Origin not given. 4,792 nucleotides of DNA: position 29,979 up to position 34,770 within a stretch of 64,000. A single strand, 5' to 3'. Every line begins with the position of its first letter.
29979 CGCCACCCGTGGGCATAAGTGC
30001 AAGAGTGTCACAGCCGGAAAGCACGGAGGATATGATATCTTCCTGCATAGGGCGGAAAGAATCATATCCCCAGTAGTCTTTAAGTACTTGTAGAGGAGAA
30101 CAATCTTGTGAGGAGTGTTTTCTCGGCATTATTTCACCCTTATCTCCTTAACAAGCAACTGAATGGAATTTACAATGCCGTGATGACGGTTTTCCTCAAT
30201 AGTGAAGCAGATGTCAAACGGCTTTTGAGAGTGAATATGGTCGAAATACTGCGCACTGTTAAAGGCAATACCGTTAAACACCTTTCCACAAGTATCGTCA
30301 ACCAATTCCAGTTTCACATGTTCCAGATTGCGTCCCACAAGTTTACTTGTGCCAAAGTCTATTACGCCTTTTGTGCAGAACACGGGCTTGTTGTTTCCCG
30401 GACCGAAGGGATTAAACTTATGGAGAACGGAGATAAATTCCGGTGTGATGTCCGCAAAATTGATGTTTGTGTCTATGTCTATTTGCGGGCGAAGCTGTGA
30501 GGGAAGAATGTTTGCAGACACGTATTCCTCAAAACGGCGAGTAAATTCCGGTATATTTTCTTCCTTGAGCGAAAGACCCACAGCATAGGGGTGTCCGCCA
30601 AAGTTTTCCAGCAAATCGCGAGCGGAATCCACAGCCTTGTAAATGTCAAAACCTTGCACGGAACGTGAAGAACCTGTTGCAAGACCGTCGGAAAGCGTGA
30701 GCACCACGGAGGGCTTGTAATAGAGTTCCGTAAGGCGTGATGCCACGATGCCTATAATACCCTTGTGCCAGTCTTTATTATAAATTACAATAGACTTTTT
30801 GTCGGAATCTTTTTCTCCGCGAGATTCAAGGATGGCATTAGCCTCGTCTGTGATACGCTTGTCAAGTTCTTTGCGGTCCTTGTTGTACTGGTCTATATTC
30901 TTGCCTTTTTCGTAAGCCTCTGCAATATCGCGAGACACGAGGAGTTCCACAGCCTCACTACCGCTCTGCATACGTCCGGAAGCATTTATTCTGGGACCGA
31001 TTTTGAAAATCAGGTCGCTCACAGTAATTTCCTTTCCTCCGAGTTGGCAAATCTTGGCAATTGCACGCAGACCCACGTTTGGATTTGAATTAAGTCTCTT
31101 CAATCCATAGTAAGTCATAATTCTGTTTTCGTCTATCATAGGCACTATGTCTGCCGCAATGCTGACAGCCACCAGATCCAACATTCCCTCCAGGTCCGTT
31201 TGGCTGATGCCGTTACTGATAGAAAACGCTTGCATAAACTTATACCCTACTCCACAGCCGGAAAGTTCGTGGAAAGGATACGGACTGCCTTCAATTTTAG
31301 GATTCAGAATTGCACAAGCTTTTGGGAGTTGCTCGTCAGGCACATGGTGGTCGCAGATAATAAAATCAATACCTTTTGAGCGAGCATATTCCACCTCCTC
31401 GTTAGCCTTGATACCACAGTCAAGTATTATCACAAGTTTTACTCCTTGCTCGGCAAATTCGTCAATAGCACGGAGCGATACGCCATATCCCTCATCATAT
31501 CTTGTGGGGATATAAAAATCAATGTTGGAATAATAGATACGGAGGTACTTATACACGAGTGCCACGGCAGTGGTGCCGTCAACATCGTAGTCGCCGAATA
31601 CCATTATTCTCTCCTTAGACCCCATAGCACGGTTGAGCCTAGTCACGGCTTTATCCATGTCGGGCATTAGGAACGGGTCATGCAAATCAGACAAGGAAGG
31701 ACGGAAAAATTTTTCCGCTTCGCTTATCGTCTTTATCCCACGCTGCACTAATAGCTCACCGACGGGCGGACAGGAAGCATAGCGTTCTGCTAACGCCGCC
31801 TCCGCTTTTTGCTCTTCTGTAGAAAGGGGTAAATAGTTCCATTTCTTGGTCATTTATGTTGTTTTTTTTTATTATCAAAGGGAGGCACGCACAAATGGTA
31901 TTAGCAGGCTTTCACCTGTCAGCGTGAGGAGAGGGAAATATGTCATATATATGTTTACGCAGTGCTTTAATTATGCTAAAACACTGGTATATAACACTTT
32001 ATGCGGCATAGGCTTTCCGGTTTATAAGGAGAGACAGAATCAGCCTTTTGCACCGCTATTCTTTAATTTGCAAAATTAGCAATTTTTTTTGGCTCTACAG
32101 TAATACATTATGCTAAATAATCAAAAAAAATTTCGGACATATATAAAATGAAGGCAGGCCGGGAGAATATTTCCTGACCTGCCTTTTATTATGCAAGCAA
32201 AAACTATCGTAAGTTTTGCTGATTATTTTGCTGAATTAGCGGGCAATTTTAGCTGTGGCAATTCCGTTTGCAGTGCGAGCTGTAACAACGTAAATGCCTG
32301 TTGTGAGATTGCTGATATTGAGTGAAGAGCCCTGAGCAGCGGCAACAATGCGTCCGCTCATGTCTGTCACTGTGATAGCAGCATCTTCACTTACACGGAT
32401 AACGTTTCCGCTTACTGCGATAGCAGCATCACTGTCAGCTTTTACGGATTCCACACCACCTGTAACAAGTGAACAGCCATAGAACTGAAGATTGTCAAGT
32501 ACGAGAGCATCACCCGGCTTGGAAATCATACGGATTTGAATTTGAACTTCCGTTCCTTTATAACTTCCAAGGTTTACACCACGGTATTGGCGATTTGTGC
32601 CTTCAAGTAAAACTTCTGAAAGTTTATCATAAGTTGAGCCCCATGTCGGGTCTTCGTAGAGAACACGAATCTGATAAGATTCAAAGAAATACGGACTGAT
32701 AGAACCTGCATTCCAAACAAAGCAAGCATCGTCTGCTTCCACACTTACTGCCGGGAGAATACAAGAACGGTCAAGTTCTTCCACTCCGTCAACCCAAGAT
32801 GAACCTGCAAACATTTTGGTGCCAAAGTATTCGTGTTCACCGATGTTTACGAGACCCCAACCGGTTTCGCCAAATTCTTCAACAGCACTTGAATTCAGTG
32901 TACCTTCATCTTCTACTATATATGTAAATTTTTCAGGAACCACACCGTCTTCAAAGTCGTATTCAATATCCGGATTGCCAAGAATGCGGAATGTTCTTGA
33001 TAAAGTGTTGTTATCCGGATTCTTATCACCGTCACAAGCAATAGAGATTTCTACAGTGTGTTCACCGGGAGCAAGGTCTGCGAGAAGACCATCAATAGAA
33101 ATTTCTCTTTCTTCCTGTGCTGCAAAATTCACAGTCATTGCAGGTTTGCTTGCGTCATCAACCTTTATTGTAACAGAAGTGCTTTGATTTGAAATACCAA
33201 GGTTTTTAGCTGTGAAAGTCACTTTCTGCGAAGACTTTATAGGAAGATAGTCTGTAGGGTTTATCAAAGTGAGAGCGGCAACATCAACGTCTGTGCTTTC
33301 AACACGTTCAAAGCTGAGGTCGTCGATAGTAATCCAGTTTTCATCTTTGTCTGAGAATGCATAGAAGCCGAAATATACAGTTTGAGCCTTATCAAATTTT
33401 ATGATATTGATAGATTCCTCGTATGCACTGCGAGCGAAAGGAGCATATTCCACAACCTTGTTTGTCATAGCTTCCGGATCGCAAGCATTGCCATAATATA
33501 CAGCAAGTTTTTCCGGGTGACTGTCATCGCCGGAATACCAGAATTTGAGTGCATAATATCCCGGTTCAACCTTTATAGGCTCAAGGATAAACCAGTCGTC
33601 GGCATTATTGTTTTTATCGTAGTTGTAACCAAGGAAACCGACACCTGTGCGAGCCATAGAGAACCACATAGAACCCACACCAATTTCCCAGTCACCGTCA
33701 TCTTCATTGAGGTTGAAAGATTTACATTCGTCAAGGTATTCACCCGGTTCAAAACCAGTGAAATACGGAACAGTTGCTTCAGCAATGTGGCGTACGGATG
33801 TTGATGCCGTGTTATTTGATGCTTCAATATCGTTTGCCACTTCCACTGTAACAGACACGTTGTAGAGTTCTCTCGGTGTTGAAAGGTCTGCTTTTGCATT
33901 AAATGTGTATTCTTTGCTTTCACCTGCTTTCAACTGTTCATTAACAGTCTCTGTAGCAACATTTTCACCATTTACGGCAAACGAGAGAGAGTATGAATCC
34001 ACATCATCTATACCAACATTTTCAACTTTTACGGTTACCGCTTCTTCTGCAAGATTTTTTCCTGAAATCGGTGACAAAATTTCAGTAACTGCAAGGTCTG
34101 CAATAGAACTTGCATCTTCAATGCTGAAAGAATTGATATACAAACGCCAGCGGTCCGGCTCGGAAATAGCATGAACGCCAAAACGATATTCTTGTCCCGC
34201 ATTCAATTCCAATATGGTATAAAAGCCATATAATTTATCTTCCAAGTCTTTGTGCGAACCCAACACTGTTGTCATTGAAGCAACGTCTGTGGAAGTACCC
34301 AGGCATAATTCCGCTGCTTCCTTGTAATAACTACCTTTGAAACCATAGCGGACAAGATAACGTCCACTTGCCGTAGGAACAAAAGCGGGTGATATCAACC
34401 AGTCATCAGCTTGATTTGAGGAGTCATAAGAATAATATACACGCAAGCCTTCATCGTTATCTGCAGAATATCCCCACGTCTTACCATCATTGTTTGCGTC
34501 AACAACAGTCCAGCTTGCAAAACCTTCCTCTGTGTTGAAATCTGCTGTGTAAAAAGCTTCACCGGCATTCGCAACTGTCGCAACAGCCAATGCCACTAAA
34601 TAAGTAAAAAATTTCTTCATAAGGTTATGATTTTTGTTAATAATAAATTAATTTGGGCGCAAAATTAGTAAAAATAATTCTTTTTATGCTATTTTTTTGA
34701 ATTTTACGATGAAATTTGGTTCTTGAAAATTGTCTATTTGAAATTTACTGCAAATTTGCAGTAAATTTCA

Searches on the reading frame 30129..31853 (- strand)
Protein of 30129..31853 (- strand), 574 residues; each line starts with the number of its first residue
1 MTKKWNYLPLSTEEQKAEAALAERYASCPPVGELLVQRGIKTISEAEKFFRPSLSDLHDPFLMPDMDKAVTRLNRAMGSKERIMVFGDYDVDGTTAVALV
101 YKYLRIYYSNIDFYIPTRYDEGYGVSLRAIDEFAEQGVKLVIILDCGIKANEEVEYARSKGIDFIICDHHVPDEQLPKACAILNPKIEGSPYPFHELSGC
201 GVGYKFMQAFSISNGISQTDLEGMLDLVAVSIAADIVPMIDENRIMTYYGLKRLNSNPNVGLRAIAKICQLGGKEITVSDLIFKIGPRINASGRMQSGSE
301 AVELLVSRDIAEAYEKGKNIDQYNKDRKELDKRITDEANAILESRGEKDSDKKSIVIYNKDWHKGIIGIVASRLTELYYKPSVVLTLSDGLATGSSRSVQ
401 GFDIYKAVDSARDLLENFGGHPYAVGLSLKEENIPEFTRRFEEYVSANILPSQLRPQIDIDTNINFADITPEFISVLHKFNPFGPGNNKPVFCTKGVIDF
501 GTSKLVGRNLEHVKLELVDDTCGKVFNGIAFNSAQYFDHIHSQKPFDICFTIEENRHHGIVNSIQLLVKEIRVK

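Call 81: search_protein_families(library=pfam, proteins=[window:30129-31853:-], max_evalue=0.00001)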
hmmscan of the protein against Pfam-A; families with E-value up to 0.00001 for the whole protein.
window:30129-31853:- (574 aa): 3 families
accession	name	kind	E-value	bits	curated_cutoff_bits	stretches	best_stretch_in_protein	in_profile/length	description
PF01368.27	DHH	-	3.6e-25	89.1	28.1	1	82-231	1-124/125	DHH family, N-terminal domain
PF17768.7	RecJ_OB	-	4.1e-24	85.2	27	1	460-569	1-106/107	RecJ OB domain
PF02272.25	DHHA1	-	2.5e-15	57.2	25.9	1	353-446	3-101/102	DHHA1 domain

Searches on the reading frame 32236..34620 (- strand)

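Call 81: search_protein_families(library=pfam, proteins=[window:32236-34620:-], max_evalue=0.00001)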
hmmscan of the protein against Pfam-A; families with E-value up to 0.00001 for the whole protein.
window:32236-34620:- (794 aa): 2 families
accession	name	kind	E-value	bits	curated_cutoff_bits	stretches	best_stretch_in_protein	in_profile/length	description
PF07705.17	CARDB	-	8.9e-13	48.8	22.7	1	174-271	2-95/101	CARDB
PF18962.6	Por_Secre_tail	-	5.3e-06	27.1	27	0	744-792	19-73/75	Secretion system C-terminal sorting domain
